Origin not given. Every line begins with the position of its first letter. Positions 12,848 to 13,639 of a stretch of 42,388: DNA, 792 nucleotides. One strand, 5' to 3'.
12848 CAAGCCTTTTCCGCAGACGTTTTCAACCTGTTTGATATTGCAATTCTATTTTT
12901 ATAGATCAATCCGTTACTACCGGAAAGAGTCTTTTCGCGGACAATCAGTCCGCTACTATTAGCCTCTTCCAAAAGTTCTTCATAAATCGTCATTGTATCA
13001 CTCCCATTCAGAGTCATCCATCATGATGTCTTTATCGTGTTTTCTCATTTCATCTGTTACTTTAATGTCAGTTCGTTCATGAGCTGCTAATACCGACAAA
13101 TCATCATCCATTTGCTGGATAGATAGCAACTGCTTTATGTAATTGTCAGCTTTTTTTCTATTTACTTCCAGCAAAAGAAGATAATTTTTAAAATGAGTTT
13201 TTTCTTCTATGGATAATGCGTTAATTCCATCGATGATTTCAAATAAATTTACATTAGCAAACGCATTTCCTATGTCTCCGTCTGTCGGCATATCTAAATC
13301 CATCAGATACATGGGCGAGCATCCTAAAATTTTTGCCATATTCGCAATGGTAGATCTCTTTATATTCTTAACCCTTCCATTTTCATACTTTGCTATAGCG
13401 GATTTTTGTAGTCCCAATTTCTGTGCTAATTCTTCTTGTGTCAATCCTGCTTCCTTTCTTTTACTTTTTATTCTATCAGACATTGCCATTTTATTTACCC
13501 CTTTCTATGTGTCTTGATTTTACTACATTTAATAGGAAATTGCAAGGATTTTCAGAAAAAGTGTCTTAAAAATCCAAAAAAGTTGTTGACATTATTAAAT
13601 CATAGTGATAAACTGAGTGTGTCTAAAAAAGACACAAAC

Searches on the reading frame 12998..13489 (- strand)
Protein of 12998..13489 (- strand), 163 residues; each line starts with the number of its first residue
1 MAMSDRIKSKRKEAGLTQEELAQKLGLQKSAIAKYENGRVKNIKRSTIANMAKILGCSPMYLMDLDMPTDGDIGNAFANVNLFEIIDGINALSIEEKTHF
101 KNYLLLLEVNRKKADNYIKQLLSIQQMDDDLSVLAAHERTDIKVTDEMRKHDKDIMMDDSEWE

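Call 43: search_protein_families(library=pfam, proteins=[window:12998-13489:-], max_evalue=0.001)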
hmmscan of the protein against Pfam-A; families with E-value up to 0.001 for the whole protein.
window:12998-13489:- (163 aa): 7 families
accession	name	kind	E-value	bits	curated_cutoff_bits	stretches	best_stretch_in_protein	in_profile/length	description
PF01381.28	HTH_3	-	1.7e-15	57.2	23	1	7-62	1-55/55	Helix-turn-helix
PF12844.13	HTH_19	-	1.3e-11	44.7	30.2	1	6-64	3-60/64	Helix-turn-helix domain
PF13560.12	HTH_31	-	2.2e-11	44.3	27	1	5-59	4-58/64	Helix-turn-helix domain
PF13443.12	HTH_26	-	4.2e-09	37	22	1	7-60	2-55/63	Cro/C1-type HTH DNA-binding domain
PF13744.12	HTH_37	-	8.5e-05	22.7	27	1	6-57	22-73/80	Helix-turn-helix domain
PF13413.12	HTH_25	-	0.00022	21.4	24.6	1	8-56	3-56/62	Helix-turn-helix domain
PF17762.8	HTH_ParB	-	0.00063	20.3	22.6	0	9-34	14-39/102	ParB HTH domain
